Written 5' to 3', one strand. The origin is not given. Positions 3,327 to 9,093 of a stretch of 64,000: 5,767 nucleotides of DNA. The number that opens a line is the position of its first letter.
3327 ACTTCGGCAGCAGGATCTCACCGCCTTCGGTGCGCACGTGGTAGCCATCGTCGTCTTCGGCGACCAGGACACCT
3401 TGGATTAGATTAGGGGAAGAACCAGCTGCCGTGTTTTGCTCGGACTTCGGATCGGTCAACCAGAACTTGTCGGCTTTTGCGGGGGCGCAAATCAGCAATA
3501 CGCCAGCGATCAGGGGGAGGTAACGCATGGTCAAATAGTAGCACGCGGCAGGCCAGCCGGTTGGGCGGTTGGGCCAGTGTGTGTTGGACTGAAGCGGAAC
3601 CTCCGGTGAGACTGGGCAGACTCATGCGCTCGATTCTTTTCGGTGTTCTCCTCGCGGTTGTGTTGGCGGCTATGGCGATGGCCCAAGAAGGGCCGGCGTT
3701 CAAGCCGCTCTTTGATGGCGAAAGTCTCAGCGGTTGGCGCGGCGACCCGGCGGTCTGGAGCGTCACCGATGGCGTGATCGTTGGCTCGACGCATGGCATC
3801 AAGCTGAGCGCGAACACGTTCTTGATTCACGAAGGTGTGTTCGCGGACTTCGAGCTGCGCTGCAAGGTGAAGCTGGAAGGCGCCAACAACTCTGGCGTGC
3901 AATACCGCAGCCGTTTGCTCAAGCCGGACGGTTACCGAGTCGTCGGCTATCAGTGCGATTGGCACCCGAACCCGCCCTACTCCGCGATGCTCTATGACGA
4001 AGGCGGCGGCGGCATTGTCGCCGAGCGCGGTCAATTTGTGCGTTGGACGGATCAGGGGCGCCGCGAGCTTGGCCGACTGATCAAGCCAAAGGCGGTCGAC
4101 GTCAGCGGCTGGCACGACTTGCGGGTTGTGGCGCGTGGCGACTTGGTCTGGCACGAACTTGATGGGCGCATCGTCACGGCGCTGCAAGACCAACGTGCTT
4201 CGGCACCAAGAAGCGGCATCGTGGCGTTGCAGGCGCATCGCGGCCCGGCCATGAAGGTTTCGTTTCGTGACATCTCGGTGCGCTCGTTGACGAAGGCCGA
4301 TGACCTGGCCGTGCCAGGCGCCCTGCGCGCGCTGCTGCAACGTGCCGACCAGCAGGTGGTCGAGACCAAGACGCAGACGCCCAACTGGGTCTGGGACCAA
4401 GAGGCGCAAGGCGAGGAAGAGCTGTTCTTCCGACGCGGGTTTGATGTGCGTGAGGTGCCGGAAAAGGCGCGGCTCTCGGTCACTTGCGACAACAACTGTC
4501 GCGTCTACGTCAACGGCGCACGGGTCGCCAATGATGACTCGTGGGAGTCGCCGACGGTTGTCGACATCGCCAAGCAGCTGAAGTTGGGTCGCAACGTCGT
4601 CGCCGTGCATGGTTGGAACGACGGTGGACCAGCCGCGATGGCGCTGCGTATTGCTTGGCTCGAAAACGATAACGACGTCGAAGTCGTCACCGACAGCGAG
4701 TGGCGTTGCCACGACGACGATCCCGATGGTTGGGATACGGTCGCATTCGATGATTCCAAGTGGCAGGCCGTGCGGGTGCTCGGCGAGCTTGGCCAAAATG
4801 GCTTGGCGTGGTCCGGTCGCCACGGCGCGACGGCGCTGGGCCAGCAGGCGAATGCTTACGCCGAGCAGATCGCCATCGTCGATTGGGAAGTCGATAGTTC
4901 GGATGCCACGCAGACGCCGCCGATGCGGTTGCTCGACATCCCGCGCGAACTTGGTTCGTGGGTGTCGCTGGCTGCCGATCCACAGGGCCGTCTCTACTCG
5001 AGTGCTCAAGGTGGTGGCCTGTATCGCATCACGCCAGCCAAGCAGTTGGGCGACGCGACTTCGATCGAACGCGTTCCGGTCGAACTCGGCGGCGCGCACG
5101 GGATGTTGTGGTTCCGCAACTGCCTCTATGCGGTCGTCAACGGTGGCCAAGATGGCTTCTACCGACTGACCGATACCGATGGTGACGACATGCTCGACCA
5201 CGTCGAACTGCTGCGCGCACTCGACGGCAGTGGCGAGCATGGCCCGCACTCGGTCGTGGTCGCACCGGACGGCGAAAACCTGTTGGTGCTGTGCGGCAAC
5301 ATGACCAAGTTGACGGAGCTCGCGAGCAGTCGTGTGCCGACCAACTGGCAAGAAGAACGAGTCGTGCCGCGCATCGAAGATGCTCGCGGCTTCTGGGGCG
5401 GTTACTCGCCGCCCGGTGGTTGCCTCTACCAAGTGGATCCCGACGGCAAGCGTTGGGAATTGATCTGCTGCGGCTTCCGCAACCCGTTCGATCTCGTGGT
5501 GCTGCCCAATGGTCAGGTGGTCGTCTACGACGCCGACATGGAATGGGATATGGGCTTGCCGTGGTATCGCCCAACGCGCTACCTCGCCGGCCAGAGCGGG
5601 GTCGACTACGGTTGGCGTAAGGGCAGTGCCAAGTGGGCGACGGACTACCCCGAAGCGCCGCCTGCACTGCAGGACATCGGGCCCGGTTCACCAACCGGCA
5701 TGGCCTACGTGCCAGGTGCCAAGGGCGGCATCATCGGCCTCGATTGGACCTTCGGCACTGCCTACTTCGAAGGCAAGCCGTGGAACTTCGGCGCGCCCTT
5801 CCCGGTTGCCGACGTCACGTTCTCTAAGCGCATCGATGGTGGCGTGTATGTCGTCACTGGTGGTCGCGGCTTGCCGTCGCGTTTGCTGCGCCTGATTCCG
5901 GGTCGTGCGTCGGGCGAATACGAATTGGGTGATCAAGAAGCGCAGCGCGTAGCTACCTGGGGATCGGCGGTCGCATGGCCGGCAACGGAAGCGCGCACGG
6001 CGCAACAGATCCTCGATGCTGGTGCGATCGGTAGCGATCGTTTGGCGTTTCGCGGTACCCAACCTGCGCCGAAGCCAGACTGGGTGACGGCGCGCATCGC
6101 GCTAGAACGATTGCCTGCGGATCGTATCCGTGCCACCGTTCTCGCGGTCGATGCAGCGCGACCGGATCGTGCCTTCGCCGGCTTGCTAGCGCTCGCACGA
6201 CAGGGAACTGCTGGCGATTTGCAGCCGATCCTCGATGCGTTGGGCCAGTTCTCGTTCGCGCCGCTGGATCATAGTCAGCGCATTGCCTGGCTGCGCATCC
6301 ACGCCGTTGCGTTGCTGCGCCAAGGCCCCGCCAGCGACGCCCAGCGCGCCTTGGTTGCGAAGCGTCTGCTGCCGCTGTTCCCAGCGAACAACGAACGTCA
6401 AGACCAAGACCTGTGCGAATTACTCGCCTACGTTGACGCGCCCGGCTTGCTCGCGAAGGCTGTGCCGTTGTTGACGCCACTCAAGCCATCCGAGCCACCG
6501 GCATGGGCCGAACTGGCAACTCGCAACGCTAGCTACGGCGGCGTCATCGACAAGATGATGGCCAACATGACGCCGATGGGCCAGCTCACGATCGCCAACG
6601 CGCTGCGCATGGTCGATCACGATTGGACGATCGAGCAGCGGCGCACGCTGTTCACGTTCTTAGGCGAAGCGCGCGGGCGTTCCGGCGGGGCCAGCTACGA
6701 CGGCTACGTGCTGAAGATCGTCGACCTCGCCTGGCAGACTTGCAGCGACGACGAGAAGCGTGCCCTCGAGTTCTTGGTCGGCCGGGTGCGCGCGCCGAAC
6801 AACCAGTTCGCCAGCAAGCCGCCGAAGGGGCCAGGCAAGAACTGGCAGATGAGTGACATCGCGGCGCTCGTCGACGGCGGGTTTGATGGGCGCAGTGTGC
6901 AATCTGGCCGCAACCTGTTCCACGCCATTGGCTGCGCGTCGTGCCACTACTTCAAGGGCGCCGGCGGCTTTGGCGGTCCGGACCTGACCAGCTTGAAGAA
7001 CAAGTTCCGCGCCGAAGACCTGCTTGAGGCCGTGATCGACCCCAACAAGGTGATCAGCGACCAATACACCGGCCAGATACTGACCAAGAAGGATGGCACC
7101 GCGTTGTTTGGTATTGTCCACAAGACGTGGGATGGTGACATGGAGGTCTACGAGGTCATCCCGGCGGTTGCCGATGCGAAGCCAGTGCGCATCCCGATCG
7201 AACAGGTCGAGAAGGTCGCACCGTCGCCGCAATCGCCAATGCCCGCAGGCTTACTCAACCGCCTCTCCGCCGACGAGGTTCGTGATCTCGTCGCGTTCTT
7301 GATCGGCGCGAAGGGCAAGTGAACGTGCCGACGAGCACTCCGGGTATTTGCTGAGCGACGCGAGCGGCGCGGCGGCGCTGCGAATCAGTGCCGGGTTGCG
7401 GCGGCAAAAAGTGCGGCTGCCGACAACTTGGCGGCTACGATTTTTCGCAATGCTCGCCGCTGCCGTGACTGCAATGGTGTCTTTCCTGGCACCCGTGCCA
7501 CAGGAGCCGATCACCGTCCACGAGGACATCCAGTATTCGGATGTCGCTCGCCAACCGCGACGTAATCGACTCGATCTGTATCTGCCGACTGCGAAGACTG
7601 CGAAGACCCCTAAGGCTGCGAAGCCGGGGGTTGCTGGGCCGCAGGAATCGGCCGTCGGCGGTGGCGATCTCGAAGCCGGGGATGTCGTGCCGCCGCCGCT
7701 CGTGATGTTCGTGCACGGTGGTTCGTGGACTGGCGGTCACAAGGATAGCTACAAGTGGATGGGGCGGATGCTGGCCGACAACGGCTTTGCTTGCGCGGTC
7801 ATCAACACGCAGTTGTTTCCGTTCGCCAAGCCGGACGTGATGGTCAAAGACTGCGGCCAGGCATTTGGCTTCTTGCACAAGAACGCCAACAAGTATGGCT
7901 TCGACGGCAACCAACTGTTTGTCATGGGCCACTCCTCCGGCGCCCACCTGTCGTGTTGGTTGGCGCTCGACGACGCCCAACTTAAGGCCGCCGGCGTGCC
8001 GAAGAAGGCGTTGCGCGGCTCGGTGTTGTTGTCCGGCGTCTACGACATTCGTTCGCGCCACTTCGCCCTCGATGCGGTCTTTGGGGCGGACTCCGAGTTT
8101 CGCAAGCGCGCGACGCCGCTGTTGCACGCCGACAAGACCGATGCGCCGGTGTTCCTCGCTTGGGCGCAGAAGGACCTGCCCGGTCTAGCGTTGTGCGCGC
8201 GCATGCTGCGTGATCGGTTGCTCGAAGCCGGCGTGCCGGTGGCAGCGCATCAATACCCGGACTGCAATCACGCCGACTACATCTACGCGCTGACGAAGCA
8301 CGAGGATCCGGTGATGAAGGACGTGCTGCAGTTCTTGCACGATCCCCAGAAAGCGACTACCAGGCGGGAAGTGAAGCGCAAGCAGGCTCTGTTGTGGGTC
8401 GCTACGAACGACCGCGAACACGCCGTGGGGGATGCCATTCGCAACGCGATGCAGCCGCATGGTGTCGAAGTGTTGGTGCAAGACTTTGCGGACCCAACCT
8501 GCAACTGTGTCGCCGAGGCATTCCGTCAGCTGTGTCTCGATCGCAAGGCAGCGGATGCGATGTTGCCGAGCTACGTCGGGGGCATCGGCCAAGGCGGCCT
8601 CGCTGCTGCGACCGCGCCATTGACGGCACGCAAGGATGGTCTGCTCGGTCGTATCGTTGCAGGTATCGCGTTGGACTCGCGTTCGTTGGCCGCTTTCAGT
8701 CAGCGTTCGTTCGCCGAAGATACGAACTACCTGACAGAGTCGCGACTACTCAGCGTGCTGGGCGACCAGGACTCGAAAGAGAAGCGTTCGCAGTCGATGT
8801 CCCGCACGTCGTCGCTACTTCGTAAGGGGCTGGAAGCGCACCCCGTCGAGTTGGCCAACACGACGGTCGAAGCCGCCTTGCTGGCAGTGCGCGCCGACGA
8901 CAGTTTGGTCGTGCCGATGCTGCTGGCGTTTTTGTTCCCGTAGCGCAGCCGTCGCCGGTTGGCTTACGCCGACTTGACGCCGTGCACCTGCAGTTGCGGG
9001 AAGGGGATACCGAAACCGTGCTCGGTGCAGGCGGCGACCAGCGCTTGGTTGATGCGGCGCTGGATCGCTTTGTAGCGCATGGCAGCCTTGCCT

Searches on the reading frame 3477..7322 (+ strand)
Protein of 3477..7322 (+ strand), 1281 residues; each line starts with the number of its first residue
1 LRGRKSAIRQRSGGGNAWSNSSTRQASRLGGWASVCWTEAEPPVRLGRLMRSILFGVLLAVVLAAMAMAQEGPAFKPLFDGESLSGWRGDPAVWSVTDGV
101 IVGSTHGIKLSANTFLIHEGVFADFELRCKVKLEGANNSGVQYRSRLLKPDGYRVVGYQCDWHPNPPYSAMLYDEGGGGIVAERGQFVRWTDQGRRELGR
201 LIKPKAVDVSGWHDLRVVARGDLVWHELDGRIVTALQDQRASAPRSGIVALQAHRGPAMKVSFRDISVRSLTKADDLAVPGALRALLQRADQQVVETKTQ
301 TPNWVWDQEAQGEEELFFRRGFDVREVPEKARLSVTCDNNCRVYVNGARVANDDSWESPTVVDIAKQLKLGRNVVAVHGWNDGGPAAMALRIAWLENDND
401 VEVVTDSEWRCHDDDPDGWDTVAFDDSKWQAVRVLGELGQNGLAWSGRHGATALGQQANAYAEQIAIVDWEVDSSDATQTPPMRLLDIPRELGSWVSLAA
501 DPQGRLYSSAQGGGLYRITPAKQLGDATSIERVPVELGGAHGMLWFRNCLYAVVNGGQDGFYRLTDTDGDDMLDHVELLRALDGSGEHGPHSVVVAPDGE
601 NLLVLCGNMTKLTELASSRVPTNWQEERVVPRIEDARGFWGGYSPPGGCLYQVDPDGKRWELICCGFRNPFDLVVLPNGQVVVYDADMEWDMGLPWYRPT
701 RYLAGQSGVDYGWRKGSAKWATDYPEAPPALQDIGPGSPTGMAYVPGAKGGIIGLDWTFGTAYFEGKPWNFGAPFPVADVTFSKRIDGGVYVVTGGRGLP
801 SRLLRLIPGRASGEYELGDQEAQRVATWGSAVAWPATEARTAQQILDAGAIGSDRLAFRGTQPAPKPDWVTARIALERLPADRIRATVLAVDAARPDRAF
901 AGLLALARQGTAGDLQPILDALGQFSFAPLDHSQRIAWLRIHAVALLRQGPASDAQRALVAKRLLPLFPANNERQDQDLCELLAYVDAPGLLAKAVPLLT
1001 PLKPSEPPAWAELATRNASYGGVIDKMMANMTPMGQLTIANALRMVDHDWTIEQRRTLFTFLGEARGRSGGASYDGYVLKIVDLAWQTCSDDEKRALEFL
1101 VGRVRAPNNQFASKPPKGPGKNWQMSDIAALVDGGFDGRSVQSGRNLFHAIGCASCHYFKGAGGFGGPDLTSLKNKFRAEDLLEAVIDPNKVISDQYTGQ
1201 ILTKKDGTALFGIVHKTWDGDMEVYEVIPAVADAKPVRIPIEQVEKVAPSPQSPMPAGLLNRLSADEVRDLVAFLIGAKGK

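Call 18: search_protein_families(library=ncbifam, proteins=[window:3477-7322:+], max_evalue=0.00001)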
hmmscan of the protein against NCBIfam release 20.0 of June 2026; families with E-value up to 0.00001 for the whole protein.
window:3477-7322:+ (1281 aa): 3 families
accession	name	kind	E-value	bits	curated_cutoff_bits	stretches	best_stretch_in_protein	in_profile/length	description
TIGR02603.1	CxxCH_TIGR02603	domain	4.1e-24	85.1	68.15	1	1142-1275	4-131/134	putative heme-binding domain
NF041573.1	rhamnosid_Stmyc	equivalog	3.4e-21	74.8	1720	1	300-441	135-289/1028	alpha-L-rhamnosidase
TIGR02604.1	Piru_Ver_Nterm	subfamily_domain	8.8e-06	25.3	122.2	0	559-721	90-237/367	PVC-type heme-binding CxxCH protein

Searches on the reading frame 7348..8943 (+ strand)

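Call 54: search_protein_families(library=pfam, proteins=[window:7348-8943:+], max_evalue=0.00001)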
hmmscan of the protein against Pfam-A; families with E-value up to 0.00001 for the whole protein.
window:7348-8943:+ (531 aa): 3 families
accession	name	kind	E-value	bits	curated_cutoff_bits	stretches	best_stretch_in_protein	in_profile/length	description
PF20434.5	BD-FAE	-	2.1e-22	80.2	26.8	1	115-210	12-111/215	BD-FAE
PF07859.19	Abhydrolase_3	-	3.2e-14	53.6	25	1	119-309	1-207/210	alpha/beta hydrolase fold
PF12740.14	PETase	-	9.4e-06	25.7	28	0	132-215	67-152/263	PET hydrolase-like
